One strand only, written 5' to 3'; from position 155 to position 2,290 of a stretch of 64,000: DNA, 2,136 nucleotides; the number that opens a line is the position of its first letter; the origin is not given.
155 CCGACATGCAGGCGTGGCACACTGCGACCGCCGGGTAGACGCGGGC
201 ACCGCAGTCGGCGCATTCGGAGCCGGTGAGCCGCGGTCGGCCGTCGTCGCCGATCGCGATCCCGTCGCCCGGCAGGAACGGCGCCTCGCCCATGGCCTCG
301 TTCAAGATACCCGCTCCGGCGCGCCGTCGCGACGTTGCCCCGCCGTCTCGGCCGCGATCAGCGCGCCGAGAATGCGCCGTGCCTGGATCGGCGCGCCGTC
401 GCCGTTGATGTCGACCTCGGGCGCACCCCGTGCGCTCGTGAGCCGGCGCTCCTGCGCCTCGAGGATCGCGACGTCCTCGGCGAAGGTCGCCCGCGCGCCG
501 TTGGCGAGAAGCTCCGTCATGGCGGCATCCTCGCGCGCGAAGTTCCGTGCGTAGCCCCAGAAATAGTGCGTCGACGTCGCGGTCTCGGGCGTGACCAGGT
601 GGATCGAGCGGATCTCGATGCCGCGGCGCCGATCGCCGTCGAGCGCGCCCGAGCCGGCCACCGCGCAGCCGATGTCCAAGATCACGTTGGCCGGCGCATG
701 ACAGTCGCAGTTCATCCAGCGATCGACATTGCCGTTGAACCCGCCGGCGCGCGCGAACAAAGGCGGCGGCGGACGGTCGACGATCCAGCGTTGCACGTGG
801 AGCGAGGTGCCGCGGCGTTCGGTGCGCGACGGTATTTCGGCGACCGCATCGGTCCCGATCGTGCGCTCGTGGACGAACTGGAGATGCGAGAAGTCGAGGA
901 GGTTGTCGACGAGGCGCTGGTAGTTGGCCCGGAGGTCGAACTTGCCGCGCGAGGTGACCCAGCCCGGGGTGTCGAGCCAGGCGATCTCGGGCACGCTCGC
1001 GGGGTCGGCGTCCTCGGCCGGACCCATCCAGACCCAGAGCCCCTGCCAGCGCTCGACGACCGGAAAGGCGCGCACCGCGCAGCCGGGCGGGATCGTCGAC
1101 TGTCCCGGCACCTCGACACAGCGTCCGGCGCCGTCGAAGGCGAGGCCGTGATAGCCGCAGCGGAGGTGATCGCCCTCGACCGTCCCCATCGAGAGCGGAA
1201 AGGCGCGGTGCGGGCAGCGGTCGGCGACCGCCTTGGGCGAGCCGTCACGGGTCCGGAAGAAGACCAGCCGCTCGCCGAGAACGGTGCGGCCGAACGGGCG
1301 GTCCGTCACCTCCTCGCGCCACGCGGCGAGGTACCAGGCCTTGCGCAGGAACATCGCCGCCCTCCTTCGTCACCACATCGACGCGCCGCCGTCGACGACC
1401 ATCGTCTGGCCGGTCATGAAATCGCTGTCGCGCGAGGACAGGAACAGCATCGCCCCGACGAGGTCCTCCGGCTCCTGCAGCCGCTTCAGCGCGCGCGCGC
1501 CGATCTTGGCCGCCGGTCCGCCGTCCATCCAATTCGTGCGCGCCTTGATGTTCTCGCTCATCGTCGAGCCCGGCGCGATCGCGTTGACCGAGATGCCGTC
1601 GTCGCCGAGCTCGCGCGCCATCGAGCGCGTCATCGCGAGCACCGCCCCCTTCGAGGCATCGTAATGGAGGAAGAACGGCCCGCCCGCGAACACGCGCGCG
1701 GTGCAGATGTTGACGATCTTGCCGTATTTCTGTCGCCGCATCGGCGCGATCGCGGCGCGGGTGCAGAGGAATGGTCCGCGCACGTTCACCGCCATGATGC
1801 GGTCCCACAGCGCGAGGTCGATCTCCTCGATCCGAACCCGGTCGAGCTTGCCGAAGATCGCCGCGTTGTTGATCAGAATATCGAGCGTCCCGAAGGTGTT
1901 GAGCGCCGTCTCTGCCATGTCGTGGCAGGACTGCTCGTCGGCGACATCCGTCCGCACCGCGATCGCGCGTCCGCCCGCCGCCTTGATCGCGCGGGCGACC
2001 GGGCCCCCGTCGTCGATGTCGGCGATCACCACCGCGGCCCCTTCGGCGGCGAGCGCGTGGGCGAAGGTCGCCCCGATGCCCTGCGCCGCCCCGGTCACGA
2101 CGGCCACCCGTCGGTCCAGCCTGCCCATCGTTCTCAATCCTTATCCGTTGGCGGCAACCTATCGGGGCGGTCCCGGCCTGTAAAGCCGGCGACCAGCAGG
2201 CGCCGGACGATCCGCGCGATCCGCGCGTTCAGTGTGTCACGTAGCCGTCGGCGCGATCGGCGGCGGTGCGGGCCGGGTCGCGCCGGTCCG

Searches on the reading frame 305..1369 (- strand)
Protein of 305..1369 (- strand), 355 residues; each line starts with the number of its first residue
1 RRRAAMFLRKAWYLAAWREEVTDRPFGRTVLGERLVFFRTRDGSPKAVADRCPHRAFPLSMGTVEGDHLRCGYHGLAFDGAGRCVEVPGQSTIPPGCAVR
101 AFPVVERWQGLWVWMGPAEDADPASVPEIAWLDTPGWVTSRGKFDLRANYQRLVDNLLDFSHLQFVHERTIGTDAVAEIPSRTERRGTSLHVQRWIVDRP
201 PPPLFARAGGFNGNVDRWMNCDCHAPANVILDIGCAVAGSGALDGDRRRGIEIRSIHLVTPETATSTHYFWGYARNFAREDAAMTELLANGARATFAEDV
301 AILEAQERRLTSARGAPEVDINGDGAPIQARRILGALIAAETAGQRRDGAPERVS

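Call 28: search_protein_families(library=pfam, proteins=[window:305-1369:-], max_evalue=0.01)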
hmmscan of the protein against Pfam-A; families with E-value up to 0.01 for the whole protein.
window:305-1369:- (355 aa): 3 families
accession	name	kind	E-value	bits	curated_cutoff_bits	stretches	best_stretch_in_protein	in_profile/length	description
PF19112.6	VanA_C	-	7.4e-55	186.5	23.5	1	147-340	2-193/193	Vanillate O-demethylase oxygenase C-terminal domain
PF00355.32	Rieske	-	4e-22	78.4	20.3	1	12-93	2-84/88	Rieske [2Fe-2S] domain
PF19298.5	KshA_C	-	8e-08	33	23.3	1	114-309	2-184/207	3-Ketosteroid 9alpha-hydroxylase C-terminal domain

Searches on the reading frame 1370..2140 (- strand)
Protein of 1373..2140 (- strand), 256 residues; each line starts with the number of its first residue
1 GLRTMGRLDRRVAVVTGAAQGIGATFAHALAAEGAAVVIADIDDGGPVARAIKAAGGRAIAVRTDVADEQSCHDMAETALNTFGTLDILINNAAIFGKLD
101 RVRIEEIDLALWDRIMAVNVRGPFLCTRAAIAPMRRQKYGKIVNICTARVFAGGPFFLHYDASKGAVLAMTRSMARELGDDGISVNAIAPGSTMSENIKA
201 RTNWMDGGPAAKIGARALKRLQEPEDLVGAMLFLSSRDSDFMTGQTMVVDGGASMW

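Call 28: search_protein_families(library=pfam, proteins=[window:1373-2140:-], max_evalue=0.01)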
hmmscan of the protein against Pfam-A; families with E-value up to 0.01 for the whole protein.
window:1373-2140:- (256 aa): 3 families
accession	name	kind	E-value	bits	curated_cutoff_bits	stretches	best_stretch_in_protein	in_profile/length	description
PF13561.12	adh_short_C2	-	7.6e-57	193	27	1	17-253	1-235/236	Enoyl-(Acyl carrier protein) reductase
PF00106.31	adh_short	-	6.1e-52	176.4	26.6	1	11-204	1-193/195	short chain dehydrogenase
PF08659.16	KR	-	1.4e-05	25.5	22.6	1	14-123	4-116/180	KR domain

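Call 52: find_encoding_contigs(protein=window:1370-2113:-, flank=10000, max_places=6)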
Protein window:1370-2113:- (247 aa): no gene with exactly this product is on record in the collection.

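Call 55: find_encoding_contigs(protein=window:1370-2128:-, flank=10000, max_places=6)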
Protein window:1370-2128:- (252 aa): 2 contigs read that carry it; 2 places shown.
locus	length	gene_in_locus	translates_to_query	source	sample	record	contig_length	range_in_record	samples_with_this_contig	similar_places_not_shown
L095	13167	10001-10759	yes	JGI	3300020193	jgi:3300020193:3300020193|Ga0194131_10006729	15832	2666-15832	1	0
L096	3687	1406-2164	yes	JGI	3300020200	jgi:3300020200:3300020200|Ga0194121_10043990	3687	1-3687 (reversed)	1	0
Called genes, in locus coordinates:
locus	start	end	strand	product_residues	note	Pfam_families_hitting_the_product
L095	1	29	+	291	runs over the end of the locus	PF00753:Lactamase_B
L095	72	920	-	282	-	PF00106:adh_short, PF13561:adh_short_C2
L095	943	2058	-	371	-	PF08240:ADH_N, PF16912:Glu_dehyd_C, PF00107:ADH_zinc_N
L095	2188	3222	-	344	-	PF03480:DctP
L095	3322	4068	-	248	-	PF01144:CoA_trans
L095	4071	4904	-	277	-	PF01144:CoA_trans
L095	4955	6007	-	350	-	PF01544:CorA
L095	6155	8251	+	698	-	PF05378:Hydant_A_N, PF01968:Hydantoinase_A, PF19278:Hydant_A_C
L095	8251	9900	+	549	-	PF02538:Hydantoinase_B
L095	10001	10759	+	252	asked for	PF00106:adh_short, PF08659:KR (faint), PF13561:adh_short_C2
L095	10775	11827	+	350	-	PF00355:Rieske, PF19298:KshA_C (weak), PF19112:VanA_C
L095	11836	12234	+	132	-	PF12172:zf-ChsH2, PF01796:OB_ChsH2_C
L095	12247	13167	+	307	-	?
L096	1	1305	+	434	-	?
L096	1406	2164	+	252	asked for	PF00106:adh_short, PF08659:KR (faint), PF13561:adh_short_C2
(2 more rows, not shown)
